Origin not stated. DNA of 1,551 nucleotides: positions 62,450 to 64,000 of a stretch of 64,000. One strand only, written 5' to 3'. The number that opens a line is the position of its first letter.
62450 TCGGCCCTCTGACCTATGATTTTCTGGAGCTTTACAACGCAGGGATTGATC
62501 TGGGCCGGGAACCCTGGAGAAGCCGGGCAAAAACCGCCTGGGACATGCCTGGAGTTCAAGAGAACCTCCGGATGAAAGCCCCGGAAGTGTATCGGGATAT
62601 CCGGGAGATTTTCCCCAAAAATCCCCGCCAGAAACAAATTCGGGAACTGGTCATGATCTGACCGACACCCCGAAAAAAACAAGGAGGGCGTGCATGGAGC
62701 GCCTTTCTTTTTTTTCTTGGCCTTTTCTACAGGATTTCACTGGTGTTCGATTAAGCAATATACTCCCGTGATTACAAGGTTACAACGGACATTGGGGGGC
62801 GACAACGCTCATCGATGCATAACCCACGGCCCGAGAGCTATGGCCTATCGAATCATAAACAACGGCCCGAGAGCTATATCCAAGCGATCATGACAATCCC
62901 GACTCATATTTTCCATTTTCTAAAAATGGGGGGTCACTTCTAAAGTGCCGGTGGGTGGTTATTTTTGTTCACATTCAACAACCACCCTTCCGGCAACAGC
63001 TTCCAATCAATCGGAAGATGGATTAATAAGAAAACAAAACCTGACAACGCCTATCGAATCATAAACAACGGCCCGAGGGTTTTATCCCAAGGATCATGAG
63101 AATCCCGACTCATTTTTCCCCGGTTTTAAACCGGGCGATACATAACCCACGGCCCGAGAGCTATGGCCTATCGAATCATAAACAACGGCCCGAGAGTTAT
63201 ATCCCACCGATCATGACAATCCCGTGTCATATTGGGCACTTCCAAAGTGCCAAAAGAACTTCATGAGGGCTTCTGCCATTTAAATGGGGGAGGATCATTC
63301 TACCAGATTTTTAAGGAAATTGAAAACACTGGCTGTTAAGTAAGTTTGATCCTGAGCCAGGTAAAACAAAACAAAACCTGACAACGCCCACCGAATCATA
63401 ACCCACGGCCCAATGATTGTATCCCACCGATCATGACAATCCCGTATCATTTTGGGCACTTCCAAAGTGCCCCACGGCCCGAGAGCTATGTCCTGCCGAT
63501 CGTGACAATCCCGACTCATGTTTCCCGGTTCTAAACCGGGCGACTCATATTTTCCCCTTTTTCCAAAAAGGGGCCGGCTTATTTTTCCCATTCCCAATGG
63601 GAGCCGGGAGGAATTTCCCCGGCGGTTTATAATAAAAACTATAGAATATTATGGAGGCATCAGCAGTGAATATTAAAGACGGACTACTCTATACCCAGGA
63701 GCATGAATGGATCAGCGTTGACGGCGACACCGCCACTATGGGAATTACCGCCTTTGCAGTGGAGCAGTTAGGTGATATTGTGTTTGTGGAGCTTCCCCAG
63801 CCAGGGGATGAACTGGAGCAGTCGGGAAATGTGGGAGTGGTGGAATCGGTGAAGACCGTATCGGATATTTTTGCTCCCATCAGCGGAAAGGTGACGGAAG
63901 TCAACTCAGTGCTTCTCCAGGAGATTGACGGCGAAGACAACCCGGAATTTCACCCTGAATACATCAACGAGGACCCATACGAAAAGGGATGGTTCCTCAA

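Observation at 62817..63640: Structured noncoding repeat array: five direct repeats each paired with a different perfect palindrome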

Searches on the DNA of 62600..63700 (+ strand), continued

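Call 49: search_dna_similar(query=window:62813-63640:+, collection=phages, mode=distant, max_evalue=0.001)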
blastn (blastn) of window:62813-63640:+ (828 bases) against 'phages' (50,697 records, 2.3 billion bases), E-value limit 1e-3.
No match.

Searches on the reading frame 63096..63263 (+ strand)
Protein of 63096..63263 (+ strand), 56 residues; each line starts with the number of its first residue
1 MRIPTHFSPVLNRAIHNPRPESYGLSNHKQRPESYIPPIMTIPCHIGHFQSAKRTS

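Call 34: search_protein_families(library=pfam, proteins=[window:63096-63263:+], max_evalue=1)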
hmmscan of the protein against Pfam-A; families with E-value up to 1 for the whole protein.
window:63096-63263:+ (56 aa): 0 families

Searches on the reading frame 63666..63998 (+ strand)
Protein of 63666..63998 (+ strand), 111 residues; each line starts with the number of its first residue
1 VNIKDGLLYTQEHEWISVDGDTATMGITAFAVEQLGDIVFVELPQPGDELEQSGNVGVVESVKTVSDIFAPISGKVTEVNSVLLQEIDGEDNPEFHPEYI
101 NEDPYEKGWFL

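Call 23: search_protein_families(library=ncbifam, proteins=[window:63666-63998:+])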
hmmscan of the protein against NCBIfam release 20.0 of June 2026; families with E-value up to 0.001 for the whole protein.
window:63666-63998:+ (111 aa): 4 families
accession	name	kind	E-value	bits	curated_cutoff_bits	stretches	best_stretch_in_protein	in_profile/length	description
NF002270.0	PRK01202.1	subfamily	2.4e-38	130.8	117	1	1-110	2-102/129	glycine cleavage system protein GcvH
TIGR00527.1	gcvH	equivalog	7.8e-36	123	115.85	1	5-110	4-100/129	glycine cleavage system protein GcvH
TIGR03077.1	not_gcvH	equivalog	4.2e-11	42.9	144.05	1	9-110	2-94/110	glycine cleavage protein H-like protein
NF045810.1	GcvH_rel_desulf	equivalog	0.00012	21.8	150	1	3-110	12-109/167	GcvH-related protein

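Call 65: find_homologous_proteins(query=window:63666-63998:+, max_evalue=1e-40)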
Query window:63666-63998:+ (111 aa): 16 proteins with E <= 1e-40 among 6532 candidates.
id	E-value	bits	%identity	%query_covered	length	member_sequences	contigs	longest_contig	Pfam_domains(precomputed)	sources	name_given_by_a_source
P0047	3.0e-67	242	100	100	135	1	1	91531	PF01597.26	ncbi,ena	-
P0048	9.7e-56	205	85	100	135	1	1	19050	PF01597.26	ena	-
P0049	1.1e-46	175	73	100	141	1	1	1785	PF01597.26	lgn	-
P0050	3.7e-46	174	73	100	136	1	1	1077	PF01597.26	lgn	-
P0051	1.9e-45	171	74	100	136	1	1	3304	PF01597.26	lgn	-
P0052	1.9e-45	171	74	100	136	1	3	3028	PF01597.26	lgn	-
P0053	3.2e-45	171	74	100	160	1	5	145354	PF01597.26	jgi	jgi:glycine cleavage system H protein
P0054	4.2e-45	170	73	95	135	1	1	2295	PF01597.26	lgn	-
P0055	6.5e-45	170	69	100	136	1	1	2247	PF01597.26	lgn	-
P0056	3.3e-44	167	71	100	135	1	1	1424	PF01597.26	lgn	-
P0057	5.1e-44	167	68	100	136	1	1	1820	PF01597.26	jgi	jgi:glycine cleavage system H protein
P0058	5.1e-43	164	68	99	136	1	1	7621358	PF01597.26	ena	-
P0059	7.1e-43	163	70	99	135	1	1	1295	PF01597.26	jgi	jgi:glycine cleavage system H protein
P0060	2.8e-42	161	65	100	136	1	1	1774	PF01597.26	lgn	-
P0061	4.2e-42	161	65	99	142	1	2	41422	PF01597.26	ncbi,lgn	ncbi:MAG: glycine cleavage system protein GcvH [Vulcanimicrobiota bacterium]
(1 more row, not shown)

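Call 66: find_encoding_contigs(protein=P0047, flank=10000, max_places=6)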
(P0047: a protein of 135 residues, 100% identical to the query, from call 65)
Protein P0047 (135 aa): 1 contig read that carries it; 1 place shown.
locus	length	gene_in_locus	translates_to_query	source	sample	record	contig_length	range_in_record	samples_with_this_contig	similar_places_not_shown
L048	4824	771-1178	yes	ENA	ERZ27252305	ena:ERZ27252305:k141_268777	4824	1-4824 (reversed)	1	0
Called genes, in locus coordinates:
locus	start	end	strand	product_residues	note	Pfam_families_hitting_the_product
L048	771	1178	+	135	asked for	PF01597:GCV_H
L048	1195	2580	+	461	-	PF02347:GDC-P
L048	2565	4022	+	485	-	PF02347:GDC-P, PF00266:Aminotran_5 (weak), PF21478:GcvP2_C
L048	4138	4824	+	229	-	?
